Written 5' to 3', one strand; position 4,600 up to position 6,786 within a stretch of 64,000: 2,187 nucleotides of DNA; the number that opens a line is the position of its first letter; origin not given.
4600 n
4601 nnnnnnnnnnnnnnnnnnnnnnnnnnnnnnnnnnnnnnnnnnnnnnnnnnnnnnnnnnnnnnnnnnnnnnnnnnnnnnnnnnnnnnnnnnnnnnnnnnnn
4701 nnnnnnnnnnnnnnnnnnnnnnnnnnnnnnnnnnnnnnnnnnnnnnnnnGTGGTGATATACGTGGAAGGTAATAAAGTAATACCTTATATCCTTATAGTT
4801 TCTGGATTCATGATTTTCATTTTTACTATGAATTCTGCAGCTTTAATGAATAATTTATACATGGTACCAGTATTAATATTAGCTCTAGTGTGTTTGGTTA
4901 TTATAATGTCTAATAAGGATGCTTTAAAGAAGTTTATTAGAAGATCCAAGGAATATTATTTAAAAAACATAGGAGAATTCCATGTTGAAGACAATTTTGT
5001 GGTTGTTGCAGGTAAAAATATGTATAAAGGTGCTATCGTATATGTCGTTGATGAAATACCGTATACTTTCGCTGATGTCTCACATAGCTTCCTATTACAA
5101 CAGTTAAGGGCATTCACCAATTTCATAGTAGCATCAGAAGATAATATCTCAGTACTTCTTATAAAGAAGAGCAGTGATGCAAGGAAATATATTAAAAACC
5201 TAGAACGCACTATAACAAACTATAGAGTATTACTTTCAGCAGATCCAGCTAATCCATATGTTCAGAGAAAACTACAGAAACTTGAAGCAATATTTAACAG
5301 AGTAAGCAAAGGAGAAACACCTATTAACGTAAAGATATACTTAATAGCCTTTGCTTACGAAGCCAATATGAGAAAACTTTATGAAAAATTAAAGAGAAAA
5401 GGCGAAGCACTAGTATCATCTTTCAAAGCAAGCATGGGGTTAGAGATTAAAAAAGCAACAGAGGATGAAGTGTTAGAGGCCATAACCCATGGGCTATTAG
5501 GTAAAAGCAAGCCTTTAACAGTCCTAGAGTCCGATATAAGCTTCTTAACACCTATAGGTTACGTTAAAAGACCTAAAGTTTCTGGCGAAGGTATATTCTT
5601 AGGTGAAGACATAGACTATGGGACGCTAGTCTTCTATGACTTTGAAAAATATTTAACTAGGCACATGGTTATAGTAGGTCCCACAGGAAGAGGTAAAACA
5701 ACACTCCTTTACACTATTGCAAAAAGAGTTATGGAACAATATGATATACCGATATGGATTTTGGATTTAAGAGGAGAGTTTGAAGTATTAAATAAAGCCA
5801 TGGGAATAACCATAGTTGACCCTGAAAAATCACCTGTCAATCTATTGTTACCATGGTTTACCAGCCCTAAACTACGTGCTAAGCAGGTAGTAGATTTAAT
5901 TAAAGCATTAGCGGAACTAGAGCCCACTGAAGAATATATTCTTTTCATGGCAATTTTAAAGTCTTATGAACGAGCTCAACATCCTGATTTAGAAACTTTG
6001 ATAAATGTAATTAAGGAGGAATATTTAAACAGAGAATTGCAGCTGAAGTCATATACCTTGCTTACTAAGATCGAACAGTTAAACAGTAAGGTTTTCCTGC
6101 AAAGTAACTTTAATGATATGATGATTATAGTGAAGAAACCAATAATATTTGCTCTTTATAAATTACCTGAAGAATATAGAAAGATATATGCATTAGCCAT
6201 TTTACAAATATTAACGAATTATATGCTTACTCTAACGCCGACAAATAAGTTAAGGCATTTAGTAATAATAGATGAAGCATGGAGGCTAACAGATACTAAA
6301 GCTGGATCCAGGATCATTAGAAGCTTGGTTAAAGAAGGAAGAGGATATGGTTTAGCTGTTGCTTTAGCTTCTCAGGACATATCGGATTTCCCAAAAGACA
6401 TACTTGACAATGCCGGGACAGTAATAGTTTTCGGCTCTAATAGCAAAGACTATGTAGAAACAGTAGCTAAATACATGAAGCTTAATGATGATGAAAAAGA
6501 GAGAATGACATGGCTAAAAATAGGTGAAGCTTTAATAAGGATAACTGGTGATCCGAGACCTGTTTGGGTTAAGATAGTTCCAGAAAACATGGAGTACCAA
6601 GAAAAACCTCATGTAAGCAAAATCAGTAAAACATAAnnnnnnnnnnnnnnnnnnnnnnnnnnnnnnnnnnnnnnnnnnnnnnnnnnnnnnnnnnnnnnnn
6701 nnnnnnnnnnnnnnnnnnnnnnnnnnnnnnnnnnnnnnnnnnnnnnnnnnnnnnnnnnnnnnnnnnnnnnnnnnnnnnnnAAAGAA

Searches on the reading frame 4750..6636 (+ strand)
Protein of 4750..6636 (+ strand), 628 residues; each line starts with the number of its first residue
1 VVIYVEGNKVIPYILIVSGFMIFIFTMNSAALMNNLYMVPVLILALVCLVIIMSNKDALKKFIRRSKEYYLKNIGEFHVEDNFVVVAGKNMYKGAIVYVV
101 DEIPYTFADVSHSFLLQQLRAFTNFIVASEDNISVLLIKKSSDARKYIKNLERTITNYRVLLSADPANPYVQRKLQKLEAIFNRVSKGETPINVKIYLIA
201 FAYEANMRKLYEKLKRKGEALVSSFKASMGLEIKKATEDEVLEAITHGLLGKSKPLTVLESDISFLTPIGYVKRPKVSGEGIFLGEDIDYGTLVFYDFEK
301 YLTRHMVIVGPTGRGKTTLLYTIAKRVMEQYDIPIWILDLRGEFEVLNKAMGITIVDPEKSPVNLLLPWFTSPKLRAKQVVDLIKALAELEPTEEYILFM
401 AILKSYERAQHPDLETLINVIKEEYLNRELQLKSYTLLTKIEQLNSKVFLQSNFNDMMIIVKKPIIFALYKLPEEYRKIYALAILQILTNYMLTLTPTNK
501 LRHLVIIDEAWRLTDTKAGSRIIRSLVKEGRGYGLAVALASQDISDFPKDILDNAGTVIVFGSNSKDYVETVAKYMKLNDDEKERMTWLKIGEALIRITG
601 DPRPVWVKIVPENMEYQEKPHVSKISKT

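Call 16: find_homologous_proteins(query=window:4750-6636:+)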
Query window:4750-6636:+ (628 aa): 15 proteins with E <= 0.001 among 8000 candidates.
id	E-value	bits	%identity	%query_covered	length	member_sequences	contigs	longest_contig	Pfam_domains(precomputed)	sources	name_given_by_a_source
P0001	0.0e+0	1319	96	99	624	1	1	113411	PF10412.16,PF19044.7,PF01935.24,PF05872.19,PF13401.13,PF12846.14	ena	-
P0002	0.0e+0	1318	96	99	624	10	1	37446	PF10412.16,PF19044.7,PF01935.24,PF05872.19,PF13401.13,PF12846.14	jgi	-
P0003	0.0e+0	1317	96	99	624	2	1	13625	PF10412.16,PF19044.7,PF01935.24,PF05872.19,PF13401.13,PF12846.14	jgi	-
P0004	0.0e+0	1214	89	97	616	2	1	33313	PF10412.16,PF19044.7,PF01935.24,PF05872.19,PF13401.13,PF12846.14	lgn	-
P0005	0.0e+0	1044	74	98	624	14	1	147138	PF10412.16,PF19044.7,PF01935.24,PF05872.19,PF12846.14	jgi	-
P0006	0.0e+0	1038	75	97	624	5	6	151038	PF10412.16,PF01935.24,PF05872.19,PF12846.14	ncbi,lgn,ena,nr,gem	ncbi:MAG: hypothetical protein B6U75_00155 [Desulfurococcales archaeon ex4484_217_1]|nr:MAG: hypothe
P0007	6.8e-237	806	64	87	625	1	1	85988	PF10412.16,PF19044.7,PF01935.24,PF05872.19,PF12846.14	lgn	-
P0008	1.9e-212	725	53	97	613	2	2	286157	PF10412.16,PF19044.7,PF01935.24,PF12846.14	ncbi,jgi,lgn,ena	-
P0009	8.5e-207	706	53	98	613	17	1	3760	PF10412.16,PF01935.24,PF04665.19,PF12846.14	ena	-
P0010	7.7e-203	693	50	98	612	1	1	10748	PF10412.16,PF01935.24,PF04665.19,PF05872.19,PF12846.14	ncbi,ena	-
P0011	6.2e-127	443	38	97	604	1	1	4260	PF10412.16,PF01935.24,PF04665.19,PF05872.19,PF13401.13,PF12846.14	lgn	-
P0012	3.5e-115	404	52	53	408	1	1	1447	PF01935.24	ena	-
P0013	5.7e-44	169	26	93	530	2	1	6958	PF01935.24,PF05872.19,PF13401.13,PF12846.14,PF07728.21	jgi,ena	-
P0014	6.2e-21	93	23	78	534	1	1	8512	PF01935.24,PF05872.19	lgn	-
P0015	3.4e-5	41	22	79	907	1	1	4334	PF19044.7,PF01935.24,PF12846.14,PF26593.2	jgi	-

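Call 20: find_encoding_contigs(protein=P0004, flank=4000, max_places=2)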
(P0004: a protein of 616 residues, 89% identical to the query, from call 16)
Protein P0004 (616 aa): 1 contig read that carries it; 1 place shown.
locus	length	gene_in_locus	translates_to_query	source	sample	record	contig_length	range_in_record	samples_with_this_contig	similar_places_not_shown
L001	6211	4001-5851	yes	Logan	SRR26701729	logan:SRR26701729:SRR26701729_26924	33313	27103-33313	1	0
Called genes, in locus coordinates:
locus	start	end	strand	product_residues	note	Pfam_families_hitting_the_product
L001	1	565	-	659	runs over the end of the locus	PF01507:PAPS_reduct, PF12838:Fer4_7 (weak), PF13187:Fer4_9 (weak), PF13237:Fer4_10 (weak), PF13484:Fer4_16 (faint), PF14697:Fer4_21 (weak)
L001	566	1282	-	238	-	-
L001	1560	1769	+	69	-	-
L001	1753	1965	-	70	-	PF17723:RHH_8 (weak), PF01402:RHH_1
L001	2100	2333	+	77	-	PF27251:CedA1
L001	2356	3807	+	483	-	PF27251:CedA1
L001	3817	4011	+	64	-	-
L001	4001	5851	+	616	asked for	PF13401:AAA_22 (faint), PF10412:TrwB_AAD_bind (faint), PF01935:DUF87, PF05872:HerA_C (faint), PF19044:P-loop_TraG (faint), PF12846:AAA_10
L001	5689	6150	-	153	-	-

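Call 21: find_encoding_contigs(protein=P0005, flank=4000, max_places=2)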
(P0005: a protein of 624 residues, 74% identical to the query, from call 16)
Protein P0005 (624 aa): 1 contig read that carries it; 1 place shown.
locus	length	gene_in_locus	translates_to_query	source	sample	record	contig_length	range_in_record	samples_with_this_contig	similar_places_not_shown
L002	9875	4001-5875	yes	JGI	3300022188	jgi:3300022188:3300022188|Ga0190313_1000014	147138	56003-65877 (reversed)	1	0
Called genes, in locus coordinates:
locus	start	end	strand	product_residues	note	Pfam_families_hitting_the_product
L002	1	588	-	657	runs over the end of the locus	PF12838:Fer4_7 (faint), PF01507:PAPS_reduct, PF13187:Fer4_9 (weak), PF13237:Fer4_10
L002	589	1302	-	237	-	PF25087:GMPPB_C (faint), PF25084:LbH_EIF2B, PF00132:Hexapep, PF25084:LbH_EIF2B (weak), PF00132:Hexapep, PF14602:Hexapep_2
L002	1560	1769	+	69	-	-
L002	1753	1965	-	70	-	PF17723:RHH_8 (weak), PF01402:RHH_1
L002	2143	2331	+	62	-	PF27251:CedA1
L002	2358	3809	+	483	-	PF27251:CedA1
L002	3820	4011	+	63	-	-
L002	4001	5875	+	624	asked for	PF05872:HerA_C (faint), PF10412:TrwB_AAD_bind (faint), PF01935:DUF87, PF12846:AAA_10, PF19044:P-loop_TraG (faint)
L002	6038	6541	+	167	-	-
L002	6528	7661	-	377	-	PF26466:DNA_primase_lrg_N, PF04104:DNA_primase_lrg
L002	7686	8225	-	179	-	PF23444:DUF7127 (weak), PF00011:HSP20, PF04969:CS (weak), PF17886:ArsA_HSP20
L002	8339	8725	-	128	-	-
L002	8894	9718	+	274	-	PF01048:PNP_UDP_1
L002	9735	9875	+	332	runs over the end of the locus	PF01008:IF-2B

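Call 22: find_encoding_contigs(protein=P0006, flank=4000, max_places=2)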
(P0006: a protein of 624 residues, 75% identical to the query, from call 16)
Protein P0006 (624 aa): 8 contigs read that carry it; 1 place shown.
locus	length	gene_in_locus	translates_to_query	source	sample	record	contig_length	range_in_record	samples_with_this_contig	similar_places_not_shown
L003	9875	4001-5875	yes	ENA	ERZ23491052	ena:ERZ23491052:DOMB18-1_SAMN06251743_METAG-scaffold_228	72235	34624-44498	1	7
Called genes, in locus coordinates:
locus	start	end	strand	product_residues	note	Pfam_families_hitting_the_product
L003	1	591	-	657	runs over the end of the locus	PF12838:Fer4_7 (faint), PF01507:PAPS_reduct, PF13746:Fer4_18 (faint), PF13187:Fer4_9 (weak), PF13237:Fer4_10 (weak)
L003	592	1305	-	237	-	PF25087:GMPPB_C (weak), PF25084:LbH_EIF2B, PF00132:Hexapep, PF25084:LbH_EIF2B (weak), PF00132:Hexapep, PF14602:Hexapep_2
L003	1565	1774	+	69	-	-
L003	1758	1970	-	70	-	PF17723:RHH_8 (weak), PF01402:RHH_1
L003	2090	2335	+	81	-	PF27251:CedA1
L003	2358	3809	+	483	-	PF27251:CedA1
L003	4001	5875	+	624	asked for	PF05872:HerA_C (faint), PF10412:TrwB_AAD_bind (faint), PF01935:DUF87, PF12846:AAA_10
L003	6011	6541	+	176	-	-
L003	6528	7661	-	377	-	PF26466:DNA_primase_lrg_N, PF04104:DNA_primase_lrg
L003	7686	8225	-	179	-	PF00011:HSP20, PF04969:CS (weak), PF17886:ArsA_HSP20 (weak)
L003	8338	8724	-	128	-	-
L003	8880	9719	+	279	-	PF01048:PNP_UDP_1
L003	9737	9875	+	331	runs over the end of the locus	PF01008:IF-2B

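Call 23: find_encoding_contigs(protein=P0007, flank=4000, max_places=2)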
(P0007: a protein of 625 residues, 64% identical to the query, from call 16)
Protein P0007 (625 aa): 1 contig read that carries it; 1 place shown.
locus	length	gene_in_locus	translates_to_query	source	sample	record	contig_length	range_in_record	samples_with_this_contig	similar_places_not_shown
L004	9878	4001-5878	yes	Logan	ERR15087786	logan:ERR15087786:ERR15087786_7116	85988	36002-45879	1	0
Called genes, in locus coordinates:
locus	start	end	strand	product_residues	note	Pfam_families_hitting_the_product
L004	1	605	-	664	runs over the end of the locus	PF01507:PAPS_reduct, PF14697:Fer4_21 (weak)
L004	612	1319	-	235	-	-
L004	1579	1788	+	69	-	-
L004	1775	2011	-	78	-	PF17723:RHH_8 (weak), PF01402:RHH_1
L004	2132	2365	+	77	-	PF27251:CedA1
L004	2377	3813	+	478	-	PF27251:CedA1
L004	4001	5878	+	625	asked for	PF05872:HerA_C (faint), PF10412:TrwB_AAD_bind (faint), PF01935:DUF87, PF12846:AAA_10, PF19044:P-loop_TraG (weak)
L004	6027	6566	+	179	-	-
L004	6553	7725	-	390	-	PF26466:DNA_primase_lrg_N, PF04104:DNA_primase_lrg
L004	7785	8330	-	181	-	PF00011:HSP20, PF04969:CS (weak), PF17886:ArsA_HSP20 (weak)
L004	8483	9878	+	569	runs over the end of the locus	PF00133:tRNA-synt_1, PF01406:tRNA-synt_1e (faint), PF09334:tRNA-synt_1g, PF19303:Anticodon_3, PF08264:Anticodon_1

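Call 25: find_encoding_contigs(protein=P0008, flank=4000, max_places=2)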
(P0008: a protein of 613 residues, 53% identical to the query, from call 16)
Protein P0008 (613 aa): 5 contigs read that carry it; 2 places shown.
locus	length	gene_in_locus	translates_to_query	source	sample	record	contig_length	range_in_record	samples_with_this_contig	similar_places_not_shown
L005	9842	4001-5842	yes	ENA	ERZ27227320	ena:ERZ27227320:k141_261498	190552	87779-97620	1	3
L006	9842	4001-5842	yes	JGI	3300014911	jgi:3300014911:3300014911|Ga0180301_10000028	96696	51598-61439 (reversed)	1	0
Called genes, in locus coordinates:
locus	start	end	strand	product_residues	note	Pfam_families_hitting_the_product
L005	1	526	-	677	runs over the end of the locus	PF12838:Fer4_7 (faint), PF01507:PAPS_reduct, PF13534:Fer4_17 (faint), PF13187:Fer4_9 (weak), PF13484:Fer4_16 (faint)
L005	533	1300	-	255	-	-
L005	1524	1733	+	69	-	-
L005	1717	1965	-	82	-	PF01402:RHH_1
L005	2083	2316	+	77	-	PF27251:CedA1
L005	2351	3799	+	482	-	PF27251:CedA1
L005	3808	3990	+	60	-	-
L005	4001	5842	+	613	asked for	PF10412:TrwB_AAD_bind (faint), PF01935:DUF87, PF19044:P-loop_TraG (faint), PF12846:AAA_10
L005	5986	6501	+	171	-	-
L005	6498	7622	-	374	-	PF26466:DNA_primase_lrg_N, PF04104:DNA_primase_lrg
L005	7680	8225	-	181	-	PF23444:DUF7127 (faint), PF21413:SHQ1-like_CS (weak), PF00011:HSP20, PF04969:CS (weak), PF17886:ArsA_HSP20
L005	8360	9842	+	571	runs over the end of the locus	PF00133:tRNA-synt_1, PF01406:tRNA-synt_1e (faint), PF09334:tRNA-synt_1g, PF19303:Anticodon_3, PF08264:Anticodon_1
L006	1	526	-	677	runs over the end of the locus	PF12838:Fer4_7 (faint), PF01507:PAPS_reduct, PF13534:Fer4_17 (faint), PF13187:Fer4_9 (weak), PF13484:Fer4_16 (faint)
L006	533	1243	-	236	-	-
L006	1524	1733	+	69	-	-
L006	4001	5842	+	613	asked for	PF10412:TrwB_AAD_bind (faint), PF01935:DUF87, PF19044:P-loop_TraG (faint), PF12846:AAA_10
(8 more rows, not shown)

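Call 26: find_encoding_contigs(protein=P0010, flank=4000, max_places=2)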
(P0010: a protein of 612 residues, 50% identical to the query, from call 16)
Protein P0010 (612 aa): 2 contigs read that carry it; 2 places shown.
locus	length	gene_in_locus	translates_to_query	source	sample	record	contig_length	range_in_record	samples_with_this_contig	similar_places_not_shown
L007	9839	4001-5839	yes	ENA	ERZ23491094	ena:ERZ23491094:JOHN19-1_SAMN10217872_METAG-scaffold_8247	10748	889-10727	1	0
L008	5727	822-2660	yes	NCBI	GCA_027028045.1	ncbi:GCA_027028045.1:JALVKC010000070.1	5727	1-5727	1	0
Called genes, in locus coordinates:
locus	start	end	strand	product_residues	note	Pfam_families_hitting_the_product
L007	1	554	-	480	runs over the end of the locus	?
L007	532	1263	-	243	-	-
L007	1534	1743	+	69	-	-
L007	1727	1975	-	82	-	PF01402:RHH_1 (weak)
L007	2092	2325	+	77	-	PF27251:CedA1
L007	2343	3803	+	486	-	PF27251:CedA1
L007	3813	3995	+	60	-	-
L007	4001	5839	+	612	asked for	PF01935:DUF87, PF05872:HerA_C (faint), PF04665:Pox_A32 (faint), PF10412:TrwB_AAD_bind (faint), PF12846:AAA_10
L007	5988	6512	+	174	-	-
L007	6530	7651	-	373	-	PF26466:DNA_primase_lrg_N, PF04104:DNA_primase_lrg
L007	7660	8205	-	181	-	PF23444:DUF7127 (weak), PF00011:HSP20, PF04969:CS (weak), PF17886:ArsA_HSP20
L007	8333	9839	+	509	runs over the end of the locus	?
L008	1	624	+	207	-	?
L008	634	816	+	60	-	-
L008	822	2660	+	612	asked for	PF01935:DUF87, PF05872:HerA_C (faint), PF04665:Pox_A32 (faint), PF10412:TrwB_AAD_bind (faint), PF12846:AAA_10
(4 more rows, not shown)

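Call 61: find_encoding_contigs(protein=P0011, flank=3000, max_places=1)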
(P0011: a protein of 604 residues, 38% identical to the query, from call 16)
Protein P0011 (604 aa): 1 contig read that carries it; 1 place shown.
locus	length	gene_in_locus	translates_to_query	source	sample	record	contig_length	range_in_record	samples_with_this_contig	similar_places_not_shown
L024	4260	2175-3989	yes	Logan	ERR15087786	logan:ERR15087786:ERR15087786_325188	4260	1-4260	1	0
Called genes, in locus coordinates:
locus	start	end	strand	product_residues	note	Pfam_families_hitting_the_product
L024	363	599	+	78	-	PF27251:CedA1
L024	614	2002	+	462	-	PF27251:CedA1 (weak)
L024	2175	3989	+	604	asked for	PF13401:AAA_22 (faint), PF01935:DUF87, PF05872:HerA_C (faint), PF04665:Pox_A32 (faint), PF10412:TrwB_AAD_bind (faint), PF12846:AAA_10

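Call 64: find_related_loci(query=A8, collection=metagenome_contigs, flank=3500)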
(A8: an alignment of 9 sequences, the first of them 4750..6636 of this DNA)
Query A8 (628 aa) in metagenome_contigs; peptide patterns used: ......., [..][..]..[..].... (x = any residue, [..] = any of these).
547 stretches matched a pattern; 43 encode a relative of the query (tblastn E <= 1e-3); 43 distinct loci.
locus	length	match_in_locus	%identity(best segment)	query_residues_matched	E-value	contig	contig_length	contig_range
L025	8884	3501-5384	96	1-628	0e+0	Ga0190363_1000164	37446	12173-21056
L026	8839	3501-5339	75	5-615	0e+0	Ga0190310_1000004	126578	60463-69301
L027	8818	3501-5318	53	8-619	0e+0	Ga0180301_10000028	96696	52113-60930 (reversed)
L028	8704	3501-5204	55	45-619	0e+0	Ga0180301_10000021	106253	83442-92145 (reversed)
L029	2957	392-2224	52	5-619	0e+0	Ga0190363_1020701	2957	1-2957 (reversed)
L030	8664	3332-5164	52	5-619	0e+0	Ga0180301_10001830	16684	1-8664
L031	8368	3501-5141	56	73-619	0e+0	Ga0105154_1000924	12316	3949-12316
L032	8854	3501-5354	74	2-617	0e+0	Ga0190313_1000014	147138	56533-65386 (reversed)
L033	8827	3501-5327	54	5-619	0e+0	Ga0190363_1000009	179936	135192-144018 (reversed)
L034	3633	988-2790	38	7-618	8e-144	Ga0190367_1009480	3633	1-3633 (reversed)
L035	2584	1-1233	46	211-619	2e-125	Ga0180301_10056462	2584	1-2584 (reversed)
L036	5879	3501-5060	26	77-611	5e-49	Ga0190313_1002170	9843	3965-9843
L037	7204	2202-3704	27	101-615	1e-45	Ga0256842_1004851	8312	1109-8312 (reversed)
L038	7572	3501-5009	26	99-615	2e-44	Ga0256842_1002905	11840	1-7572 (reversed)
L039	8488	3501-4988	24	99-611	1e-38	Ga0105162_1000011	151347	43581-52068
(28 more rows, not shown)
